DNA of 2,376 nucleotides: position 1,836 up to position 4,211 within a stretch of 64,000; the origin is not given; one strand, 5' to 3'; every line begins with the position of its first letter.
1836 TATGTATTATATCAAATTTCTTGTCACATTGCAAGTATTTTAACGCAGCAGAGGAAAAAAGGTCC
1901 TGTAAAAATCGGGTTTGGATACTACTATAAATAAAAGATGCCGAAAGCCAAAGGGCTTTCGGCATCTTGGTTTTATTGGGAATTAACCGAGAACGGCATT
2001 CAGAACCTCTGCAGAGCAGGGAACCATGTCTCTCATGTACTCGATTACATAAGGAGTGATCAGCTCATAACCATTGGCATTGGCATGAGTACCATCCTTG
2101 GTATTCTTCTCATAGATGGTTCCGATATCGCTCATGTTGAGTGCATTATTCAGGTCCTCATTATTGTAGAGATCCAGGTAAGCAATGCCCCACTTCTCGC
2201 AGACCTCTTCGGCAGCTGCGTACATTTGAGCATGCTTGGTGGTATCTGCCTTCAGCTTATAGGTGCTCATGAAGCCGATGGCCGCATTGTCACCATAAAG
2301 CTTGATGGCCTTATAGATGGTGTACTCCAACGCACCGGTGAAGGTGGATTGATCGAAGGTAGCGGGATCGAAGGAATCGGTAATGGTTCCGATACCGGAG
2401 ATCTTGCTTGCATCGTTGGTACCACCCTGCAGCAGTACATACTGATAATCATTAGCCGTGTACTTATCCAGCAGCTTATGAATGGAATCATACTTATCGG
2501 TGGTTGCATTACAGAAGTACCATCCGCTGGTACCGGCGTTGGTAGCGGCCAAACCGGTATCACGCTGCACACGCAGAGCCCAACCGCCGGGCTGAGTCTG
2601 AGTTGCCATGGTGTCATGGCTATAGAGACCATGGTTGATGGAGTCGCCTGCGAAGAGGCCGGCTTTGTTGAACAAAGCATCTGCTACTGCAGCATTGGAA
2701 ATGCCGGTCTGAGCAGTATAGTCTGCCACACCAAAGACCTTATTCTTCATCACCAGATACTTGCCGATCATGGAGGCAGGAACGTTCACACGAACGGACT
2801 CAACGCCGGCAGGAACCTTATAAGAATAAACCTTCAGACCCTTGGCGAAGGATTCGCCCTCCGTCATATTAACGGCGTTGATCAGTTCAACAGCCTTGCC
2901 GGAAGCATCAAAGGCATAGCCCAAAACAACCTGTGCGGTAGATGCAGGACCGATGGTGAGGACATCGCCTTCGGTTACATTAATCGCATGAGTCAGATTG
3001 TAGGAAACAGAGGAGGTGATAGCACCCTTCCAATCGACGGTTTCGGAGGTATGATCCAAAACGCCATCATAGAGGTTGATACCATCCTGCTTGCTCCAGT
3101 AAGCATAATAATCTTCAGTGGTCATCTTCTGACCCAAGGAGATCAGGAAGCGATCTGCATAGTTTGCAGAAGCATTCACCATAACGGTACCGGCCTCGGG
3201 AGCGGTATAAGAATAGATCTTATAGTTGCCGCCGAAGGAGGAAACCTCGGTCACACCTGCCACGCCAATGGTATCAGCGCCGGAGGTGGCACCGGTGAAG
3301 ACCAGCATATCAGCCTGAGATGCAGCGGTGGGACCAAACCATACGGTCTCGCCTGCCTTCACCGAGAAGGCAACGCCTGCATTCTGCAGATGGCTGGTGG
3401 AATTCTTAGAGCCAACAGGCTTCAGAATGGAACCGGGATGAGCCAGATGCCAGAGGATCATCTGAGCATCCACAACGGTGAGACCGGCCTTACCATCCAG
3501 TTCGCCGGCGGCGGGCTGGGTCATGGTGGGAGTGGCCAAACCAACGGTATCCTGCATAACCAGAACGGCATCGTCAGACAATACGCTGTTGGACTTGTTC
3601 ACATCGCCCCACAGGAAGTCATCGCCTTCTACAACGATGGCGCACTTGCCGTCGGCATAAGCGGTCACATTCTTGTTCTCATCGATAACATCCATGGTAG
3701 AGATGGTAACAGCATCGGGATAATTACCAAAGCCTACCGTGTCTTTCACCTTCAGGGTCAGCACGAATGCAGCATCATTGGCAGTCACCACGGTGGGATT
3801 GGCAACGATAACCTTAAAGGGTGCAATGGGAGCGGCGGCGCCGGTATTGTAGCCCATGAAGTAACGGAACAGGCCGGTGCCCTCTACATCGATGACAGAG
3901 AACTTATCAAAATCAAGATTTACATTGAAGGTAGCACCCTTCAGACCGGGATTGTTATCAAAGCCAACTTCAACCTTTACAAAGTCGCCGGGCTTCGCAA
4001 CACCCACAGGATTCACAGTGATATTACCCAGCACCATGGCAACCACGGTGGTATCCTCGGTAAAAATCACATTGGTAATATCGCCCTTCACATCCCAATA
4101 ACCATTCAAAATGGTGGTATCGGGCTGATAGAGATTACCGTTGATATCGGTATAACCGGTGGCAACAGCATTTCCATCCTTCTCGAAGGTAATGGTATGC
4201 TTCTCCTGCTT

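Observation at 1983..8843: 2286-aa exoprotein carrying cohesin-like and dockerin-like modules in one chain, plus four beta-helix modules and a terminal SGNH hydrolase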

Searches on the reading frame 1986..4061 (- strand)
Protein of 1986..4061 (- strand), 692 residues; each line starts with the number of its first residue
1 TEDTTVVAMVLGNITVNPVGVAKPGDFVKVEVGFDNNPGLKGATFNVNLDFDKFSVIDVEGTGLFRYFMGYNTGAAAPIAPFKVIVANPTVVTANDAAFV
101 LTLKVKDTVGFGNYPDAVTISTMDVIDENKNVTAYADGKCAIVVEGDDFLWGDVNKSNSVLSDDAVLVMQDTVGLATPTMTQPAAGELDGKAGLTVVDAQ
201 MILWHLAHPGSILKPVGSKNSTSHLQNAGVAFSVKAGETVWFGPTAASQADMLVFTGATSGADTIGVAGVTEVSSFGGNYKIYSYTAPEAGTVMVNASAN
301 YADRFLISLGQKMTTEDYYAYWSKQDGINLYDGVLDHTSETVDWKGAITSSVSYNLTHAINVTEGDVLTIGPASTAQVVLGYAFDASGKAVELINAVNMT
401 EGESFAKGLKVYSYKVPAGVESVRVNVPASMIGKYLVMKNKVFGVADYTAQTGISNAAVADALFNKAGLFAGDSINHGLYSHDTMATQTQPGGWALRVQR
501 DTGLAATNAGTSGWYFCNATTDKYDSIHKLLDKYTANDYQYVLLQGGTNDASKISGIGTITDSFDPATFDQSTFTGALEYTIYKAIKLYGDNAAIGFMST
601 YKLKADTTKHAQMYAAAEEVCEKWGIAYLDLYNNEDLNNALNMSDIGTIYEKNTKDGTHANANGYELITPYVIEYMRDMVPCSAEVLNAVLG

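Call 43: predict_structure(alignment_id=A2)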
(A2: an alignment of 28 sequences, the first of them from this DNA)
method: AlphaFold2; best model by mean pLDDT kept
length: 692 residues; sequences in the alignment: 28
mean_pLDDT: 89.6   pTM: 0.68
mean pLDDT of the five models: 89.6, 88.9, 88.2, 87.5, 84.7
residues with pLDDT >= 90: 477; 70-90: 170; 50-70: 37; < 50: 8
segments of 3 or more residues with pLDDT < 50: 1-6
pLDDT, mean of each block of 10 residues (from residue 1): 52 90 87 92 94 93 91 82 93 94 87 90 83 89 76 87 95 92 87 88 78 57 83 96 94 96 96 94 98 95 93 93 92 94 96 96 97 97 95 96 97 97 96 96 97 95 96 81 70 86 93 82 85 93 84 81 95 94 97 95 85 94 96 92 68 81 90 96 93 93
secondary structure, 60 per line:
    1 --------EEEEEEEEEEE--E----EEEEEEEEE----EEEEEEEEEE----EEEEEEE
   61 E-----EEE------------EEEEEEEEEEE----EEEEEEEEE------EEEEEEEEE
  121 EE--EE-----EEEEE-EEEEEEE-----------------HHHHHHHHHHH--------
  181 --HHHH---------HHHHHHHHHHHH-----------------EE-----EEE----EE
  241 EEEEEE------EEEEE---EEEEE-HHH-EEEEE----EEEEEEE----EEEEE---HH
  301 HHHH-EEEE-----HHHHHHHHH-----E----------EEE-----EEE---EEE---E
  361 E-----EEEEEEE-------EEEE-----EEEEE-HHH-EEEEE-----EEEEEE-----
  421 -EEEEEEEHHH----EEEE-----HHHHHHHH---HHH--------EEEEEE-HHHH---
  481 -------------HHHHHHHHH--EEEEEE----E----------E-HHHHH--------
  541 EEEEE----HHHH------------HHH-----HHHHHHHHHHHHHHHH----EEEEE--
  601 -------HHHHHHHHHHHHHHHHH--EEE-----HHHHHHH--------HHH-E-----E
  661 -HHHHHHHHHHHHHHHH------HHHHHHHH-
elements in order: E9-19 E27-35 E40-49 E54-61 E67-69 E82-92 E97-105 E112-122 E132-136 E138-144 H162-172 H183-186 H196-207 E232-234 E239-246 E253-257 E261-265 E271-275 E280-286 E291-295 H299-304 E306-309 H315-323 E340-342 E348-350 E354-356 E367-373 E381-384 E390-394 E400-404 E410-415 E422-428 E436-439 H445-452 E467-472 H474-477 H494-502 E505-510 H528-532 E541-545 H550-553 H574-589 E594-598 H608-624 E627-629 H635-641 H662-677 H684-691

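Call 46: fold_search(model_id=the predicted structure, library=pdb)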
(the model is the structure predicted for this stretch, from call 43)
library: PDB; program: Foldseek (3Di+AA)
matches with E <= 10: 1937; with E <= 0.001: 48
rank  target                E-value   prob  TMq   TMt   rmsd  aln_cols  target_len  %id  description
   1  3ul4_A                1.5e-08  1.00  0.16  0.69   3.5       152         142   16  Crystal structure of Coh-OlpA(Cthe_3080)-Doc918(Cthe_0918) complex: A novel type I Cohesin-Dockerin complex from Clost (released 2012-11-28)
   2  6kgc_A                2.0e-08  1.00  0.16  0.65   3.9       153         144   21  Crystal structure of CaDoc0917(R49D)-CaCohA2 complex at pH 5.4 (released 2020-07-08)
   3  4uyp_C                6.2e-08  1.00  0.16  0.65   4.0       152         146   19  High resolution structure of the third cohesin ScaC in complex with the ScaB dockerin with a mutation in the N-termina (released 2015-04-15)
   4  6kgf_C                6.2e-08  1.00  0.16  0.64   3.9       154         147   18  Crystal structure of CaDoc0917(R16D)-CaCohA2 complex at pH 8.2 (released 2020-07-08)
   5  6kgf_A                7.0e-08  1.00  0.16  0.66   3.8       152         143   19  Crystal structure of CaDoc0917(R16D)-CaCohA2 complex at pH 8.2 (released 2020-07-08)
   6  4uyp_A                7.0e-08  1.00  0.16  0.67   3.7       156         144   18  High resolution structure of the third cohesin ScaC in complex with the ScaB dockerin with a mutation in the N-termina (released 2015-04-15)
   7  4uyq_A                8.3e-08  1.00  0.16  0.69   3.5       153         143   18  High resolution structure of the third cohesin ScaC in complex with the ScaB dockerin with a mutation in the C-termina (released 2015-04-15)
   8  6kgd_A                9.8e-08  1.00  0.16  0.64   4.0       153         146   21  Crystal structure of CaDoc0917(R49D)-CaCohA2 complex at pH 8.0 (released 2020-07-08)
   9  2jh2_A                1.2e-07  1.00  0.17  0.77   3.2       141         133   14  X-ray crystal structure of a cohesin-like module from Clostridium perfringens (released 2007-11-06)
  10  1g1k_A                1.3e-07  1.00  0.15  0.59   4.5       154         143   16  COHESIN MODULE FROM THE CELLULOSOME OF CLOSTRIDIUM CELLULOLYTICUM (released 2000-11-22)
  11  4ums                  1.5e-07  1.00  0.16  0.62   4.1       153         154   16  The crystal structure of the seventh ScaB type I cohesin from Pseudobacteroides cellulosolvens (released 2015-05-06)
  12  4dh2_A                1.6e-07  1.00  0.16  0.59   4.3       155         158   17  Crystal structure of Coh-OlpC(Cthe_0452)-Doc435(Cthe_0435) complex: A novel type I Cohesin-Dockerin complex from Clost (released 2012-11-28)
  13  3kcp_A                1.7e-07  1.00  0.16  0.33   4.0       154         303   18  Crystal structure of interacting Clostridium thermocellum multimodular components (released 2010-02-09)
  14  6kg8_MODEL_1_A        1.8e-07  1.00  0.17  0.66   3.5       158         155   18  Solution structure of CaCohA2 from Clostridium acetobutylicum (released 2020-07-08)
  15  4fl4_C                1.9e-07  1.00  0.15  0.32   4.4       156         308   17  Scaffoldin conformation and dynamics revealed by a ternary complex from the Clostridium thermocellum cellulosome (released 2012-06-27)
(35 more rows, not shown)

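Call 84: fold_search(model_id=the predicted structure, library=viral)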
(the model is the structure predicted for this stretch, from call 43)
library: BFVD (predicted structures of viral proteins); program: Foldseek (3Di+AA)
matches with E <= 10: 1315; with E <= 0.001: 115
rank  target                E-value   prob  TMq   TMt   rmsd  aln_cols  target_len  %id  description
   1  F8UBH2                6.4e-21  1.00  0.28  0.41  14.9       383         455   21  (no name in the UniProt tables at hand)
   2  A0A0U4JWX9            1.8e-20  1.00  0.28  0.32  29.9       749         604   17  (no name in the UniProt tables at hand)
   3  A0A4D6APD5            7.2e-18  1.00  0.22  0.24  26.1       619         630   15  (no name in the UniProt tables at hand)
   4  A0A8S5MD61            4.4e-17  1.00  0.26  0.27  24.5       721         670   14  Hydrolase [Siphoviridae sp. cttxG5]
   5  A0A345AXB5            8.8e-17  1.00  0.28  0.21  22.6       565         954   13  (no name in the UniProt tables at hand)
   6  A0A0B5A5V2            8.8e-17  1.00  0.24  0.23  41.8       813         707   14  (no name in the UniProt tables at hand)
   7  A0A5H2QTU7            1.4e-15  1.00  0.25  0.39  21.1       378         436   16  SGNH hydrolase-type esterase domain-containing protein [Clostridium phage CPD2]
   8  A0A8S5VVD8            3.6e-15  1.00  0.27  0.26  17.6       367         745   22  GDSL like Lipase Acylhydrolase [Ackermannviridae sp.]
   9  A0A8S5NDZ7            8.4e-15  1.00  0.26  0.26  24.6       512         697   14  GDSL like Lipase Acylhydrolase [Siphoviridae sp. ctzEj35]
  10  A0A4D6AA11            3.9e-14  1.00  0.16  0.13  43.2       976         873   10  (no name in the UniProt tables at hand)
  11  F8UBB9                2.3e-13  1.00  0.27  0.46  16.3       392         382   14  (no name in the UniProt tables at hand)
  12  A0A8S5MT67            2.7e-13  1.00  0.21  0.26  27.2       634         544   14  Hydrolase [Siphoviridae sp. ct0Xn2]
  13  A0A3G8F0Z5            1.6e-12  1.00  0.19  0.13  27.9       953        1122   10  Uncharacterized protein [Proteus phage Mydo]
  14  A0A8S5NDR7            2.3e-12  1.00  0.23  0.35  22.3       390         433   14  Phospholipase A1 [Siphoviridae sp. ctlwB1]
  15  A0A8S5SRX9            2.8e-12  1.00  0.24  0.25  29.2       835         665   12  Hydrolase [Podoviridae sp. ctIi724]
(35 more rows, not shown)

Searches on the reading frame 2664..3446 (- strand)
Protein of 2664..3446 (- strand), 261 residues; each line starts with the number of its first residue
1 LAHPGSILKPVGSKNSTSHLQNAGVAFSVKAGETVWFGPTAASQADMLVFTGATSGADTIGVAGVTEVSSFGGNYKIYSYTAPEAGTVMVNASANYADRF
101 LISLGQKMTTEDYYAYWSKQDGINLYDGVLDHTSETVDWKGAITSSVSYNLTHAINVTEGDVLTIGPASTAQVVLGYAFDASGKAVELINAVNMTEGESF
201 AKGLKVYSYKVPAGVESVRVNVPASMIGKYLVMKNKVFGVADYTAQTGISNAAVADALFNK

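Call 7: search_protein_families(library=pfam, proteins=[window:2664-3446:-], max_evalue=10)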
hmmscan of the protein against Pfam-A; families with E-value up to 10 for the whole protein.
seq(261 aa): 0 families

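Call 41: search_solved_structures(query=A3, max_evalue=10, show_alignments=2)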
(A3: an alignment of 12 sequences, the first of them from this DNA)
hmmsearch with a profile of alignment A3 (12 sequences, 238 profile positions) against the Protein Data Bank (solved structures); distinct sequences matched with E-value up to 10: 1.
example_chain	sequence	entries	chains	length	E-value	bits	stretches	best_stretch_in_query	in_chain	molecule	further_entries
5jhf_A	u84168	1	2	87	0.53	12.9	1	100-126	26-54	KLTH0D11660p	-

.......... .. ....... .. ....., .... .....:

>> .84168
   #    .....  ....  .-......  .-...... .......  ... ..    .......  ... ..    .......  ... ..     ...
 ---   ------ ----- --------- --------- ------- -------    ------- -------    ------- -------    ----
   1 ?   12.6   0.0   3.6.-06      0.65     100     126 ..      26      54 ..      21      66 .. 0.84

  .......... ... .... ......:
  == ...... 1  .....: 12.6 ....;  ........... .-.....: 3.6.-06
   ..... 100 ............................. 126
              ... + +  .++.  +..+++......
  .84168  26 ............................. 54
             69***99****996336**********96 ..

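Call 42: search_protein_families(library=pfam, alignment_id=A3, max_evalue=1)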
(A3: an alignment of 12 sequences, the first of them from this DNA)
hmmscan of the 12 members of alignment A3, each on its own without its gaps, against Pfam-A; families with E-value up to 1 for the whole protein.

A. member 1, seq(238 aa): 0 families

B. families by the number of members that match (of 12 scanned): 9 families
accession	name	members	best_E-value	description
PF01833.30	TIG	1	0.0021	IPT/TIG domain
PF06004.18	DUF903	1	0.01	Bacterial protein of unknown function (DUF903)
PF21254.3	AGA-YXIM_GBD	1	0.044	Beta-agarase/YXIM esterase-like, galactose-binding domain-like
PF15652.11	Tox-SHH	1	0.051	HNH/Endo VII superfamily toxin with a SHH signature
PF01476.26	LysM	1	0.088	LysM domain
PF15471.11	TMEM171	1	0.17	Transmembrane protein family 171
PF23843.2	DUF7210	1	0.2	Domain of unknown function (DUF7210)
PF11138.13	DUF2911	1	0.27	Protein of unknown function (DUF2911)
PF00311.23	PEPcase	1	0.29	Phosphoenolpyruvate carboxylase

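Call 68: search_protein_representatives(alignment_id=A3)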
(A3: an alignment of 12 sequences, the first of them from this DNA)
Query: 12 sequences, 238 profile positions. Proteins with E-value up to 0.001 (for the whole library): 183; up to 1e-10: 102; up to 1e-30: 34. The best 150 are listed.
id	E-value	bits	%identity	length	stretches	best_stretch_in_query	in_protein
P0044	2.5e-110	383.9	-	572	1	2-237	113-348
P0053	4.4e-102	356.9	-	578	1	4-237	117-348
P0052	2.3e-98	344.7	-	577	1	2-229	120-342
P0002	7.0e-98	343.1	-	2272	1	2-237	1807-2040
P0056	1.8e-83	296.0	-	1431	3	4-237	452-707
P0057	5.7e-79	281.2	-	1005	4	6-229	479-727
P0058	4.7e-71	255.3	-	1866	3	8-236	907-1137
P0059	9.1e-71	254.4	-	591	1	4-235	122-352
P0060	1.9e-68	246.8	-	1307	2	8-235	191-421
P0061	1.4e-67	244.0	-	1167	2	8-231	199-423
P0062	1.1e-60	221.4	-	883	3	9-231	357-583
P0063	1.7e-58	214.2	-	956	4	7-216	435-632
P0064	5.8e-56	205.9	-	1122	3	11-229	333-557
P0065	2.7e-48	180.8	-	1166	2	5-236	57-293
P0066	9.7e-48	179.0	-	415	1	13-235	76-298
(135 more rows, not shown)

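Call 72: search_protein_families(library=pfam, alignment_id=A5, max_evalue=0.0001)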
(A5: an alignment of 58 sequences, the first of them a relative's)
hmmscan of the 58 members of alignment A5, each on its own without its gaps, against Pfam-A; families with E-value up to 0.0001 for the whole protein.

A. member 1, P0056 (1431 aa): 2 families
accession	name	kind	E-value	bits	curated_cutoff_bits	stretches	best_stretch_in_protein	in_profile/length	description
PF13472.12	Lipase_GDSL_2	-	1.3e-14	55.5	32.9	1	717-911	1-178/178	GDSL-like Lipase/Acylhydrolase family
PF00404.24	Dockerin_1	-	8.6e-09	35.9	22.9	1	1376-1429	1-56/57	Dockerin type I domain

B. families by the number of members that match (of 58 scanned): 14 families
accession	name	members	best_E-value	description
PF13472.12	Lipase_GDSL_2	50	3.1e-40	GDSL-like Lipase/Acylhydrolase family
PF00657.28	Lipase_GDSL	33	6.2e-27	GDSL-like Lipase/Acylhydrolase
PF00404.24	Dockerin_1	8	8.6e-09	Dockerin type I domain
PF03372.29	Exo_endo_phos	2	1.8e-13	Endonuclease/Exonuclease/phosphatase family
PF00395.25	SLH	1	1.1e-26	S-layer homology domain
PF07523.18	Big_3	1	2.7e-22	Bacterial Ig-like domain (group 3)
PF13385.13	Laminin_G_3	1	3.4e-21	Concanavalin A-like lectin/glucanases superfamily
PF00149.33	Metallophos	1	6.8e-12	Calcineurin-like phosphoesterase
PF00354.24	Pentaxin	1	3.2e-07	Pentaxin family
PF16255.11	Lipase_GDSL_lke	1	1.9e-06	GDSL-like Lipase/Acylhydrolase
PF04311.20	DUF459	1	1.6e-05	Protein of unknown function (DUF459)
PF16990.11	CBM_35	1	3.7e-05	Carbohydrate binding module (family 35)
PF14604.12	SH3_9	1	8e-05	Variant SH3 domain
PF15240.11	Pro-rich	1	0.0001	Proline-rich protein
